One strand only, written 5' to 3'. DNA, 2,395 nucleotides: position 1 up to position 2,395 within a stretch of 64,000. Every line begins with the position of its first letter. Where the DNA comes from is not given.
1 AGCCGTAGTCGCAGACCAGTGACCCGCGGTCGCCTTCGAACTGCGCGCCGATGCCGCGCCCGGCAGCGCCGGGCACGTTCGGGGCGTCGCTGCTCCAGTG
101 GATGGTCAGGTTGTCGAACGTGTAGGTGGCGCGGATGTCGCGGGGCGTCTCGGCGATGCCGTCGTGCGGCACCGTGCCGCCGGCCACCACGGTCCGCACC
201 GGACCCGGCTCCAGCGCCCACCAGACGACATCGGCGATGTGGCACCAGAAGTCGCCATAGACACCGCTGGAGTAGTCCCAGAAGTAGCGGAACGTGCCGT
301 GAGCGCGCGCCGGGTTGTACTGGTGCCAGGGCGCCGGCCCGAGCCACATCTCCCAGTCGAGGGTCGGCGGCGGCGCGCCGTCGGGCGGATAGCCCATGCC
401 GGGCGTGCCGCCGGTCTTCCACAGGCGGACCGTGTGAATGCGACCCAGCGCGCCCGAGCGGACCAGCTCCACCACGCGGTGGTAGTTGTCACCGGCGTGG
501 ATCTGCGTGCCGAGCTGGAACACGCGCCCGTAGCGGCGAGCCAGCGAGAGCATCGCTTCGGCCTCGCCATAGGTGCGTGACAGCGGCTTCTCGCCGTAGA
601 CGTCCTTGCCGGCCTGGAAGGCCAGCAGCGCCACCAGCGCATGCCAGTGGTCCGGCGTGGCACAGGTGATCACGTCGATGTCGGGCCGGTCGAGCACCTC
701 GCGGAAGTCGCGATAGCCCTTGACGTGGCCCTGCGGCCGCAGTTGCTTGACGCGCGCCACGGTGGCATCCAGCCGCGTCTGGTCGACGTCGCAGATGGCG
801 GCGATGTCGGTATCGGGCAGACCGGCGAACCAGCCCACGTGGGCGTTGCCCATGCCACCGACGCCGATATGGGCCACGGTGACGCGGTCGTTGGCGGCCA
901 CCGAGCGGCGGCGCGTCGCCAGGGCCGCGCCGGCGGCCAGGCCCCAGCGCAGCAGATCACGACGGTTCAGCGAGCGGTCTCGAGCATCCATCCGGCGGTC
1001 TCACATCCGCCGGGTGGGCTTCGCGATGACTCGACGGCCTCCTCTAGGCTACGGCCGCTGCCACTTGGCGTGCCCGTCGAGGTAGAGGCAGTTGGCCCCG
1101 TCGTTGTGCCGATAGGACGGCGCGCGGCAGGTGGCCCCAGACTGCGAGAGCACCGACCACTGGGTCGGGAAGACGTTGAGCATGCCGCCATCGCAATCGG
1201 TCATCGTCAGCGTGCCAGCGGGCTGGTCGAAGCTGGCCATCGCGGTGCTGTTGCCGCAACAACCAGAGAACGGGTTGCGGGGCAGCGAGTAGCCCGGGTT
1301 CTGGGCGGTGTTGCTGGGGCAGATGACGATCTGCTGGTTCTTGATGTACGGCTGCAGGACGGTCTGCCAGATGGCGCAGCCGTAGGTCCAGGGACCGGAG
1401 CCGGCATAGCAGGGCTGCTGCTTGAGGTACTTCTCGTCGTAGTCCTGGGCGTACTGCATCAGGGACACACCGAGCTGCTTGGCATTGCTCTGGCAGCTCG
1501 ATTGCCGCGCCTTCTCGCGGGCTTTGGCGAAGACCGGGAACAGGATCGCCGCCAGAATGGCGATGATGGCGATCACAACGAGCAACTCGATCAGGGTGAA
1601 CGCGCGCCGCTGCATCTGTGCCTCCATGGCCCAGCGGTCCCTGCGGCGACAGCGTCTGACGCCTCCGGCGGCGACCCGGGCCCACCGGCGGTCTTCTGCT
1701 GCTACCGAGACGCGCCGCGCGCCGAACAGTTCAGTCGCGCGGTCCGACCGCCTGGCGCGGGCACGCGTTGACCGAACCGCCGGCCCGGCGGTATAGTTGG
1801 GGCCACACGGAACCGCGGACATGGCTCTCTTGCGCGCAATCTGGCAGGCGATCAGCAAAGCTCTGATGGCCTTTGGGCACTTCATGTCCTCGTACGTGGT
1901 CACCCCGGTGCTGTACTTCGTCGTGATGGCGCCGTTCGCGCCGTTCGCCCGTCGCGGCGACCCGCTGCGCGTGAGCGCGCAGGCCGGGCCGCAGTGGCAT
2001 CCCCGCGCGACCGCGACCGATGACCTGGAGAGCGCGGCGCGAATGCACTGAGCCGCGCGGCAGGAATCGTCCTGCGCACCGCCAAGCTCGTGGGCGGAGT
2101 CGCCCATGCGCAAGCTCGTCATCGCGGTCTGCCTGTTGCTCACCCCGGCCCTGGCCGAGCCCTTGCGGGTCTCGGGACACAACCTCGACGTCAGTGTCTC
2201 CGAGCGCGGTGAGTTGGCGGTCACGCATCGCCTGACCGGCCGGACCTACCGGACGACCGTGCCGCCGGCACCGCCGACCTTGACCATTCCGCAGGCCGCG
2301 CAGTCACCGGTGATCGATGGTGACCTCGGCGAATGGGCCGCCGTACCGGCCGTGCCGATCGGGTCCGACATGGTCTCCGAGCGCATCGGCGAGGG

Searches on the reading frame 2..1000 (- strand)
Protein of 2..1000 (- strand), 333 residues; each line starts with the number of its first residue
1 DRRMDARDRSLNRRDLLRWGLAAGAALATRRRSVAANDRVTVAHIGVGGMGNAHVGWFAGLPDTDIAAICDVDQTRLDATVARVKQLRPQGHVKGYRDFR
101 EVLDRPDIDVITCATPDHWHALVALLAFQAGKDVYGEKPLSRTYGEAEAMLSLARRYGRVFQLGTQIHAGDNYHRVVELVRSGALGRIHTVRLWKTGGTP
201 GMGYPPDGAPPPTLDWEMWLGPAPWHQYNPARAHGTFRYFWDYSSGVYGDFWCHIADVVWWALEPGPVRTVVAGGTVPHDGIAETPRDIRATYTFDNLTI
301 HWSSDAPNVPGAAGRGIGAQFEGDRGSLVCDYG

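Call 16: search_protein_families(library=pfam, proteins=[window:2-1000:-], max_evalue=0.0001)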
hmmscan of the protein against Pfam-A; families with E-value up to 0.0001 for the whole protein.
window:2-1000:- (333 aa): 4 families
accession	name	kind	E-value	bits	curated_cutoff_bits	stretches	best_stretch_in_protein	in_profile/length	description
PF01408.29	GFO_IDH_MocA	-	1.2e-18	68.4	24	1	41-164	2-119/120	Oxidoreductase family, NAD-binding Rossmann fold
PF19051.5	GFO_IDH_MocA_C2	-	4.9e-15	56.2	23.3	1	210-293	48-133/254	Oxidoreductase family, C-terminal alpha/beta domain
PF22725.1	GFO_IDH_MocA_C3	-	6.8e-07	29.8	27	0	225-328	23-123/124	GFO/IDH/MocA C-terminal domain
PF10518.14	TAT_signal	-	7.2e-05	23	22.7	0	11-29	2-20/21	TAT (twin-arginine translocation) pathway signal sequence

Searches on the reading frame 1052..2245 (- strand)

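Call 16: search_protein_families(library=pfam, proteins=[window:1052-2245:-], max_evalue=0.0001)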
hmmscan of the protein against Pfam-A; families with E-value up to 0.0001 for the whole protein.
window:1052-2245:- (398 aa): 2 families
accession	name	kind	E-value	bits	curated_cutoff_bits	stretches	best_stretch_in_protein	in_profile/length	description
PF07963.17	N_methyl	-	2.6e-08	33.5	21.2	1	212-236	3-27/27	Prokaryotic N-terminal methylation motif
PF07596.16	SBP_bac_10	-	1.5e-06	28.9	23.3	1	241-271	2-32/268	Protein of unknown function (DUF1559)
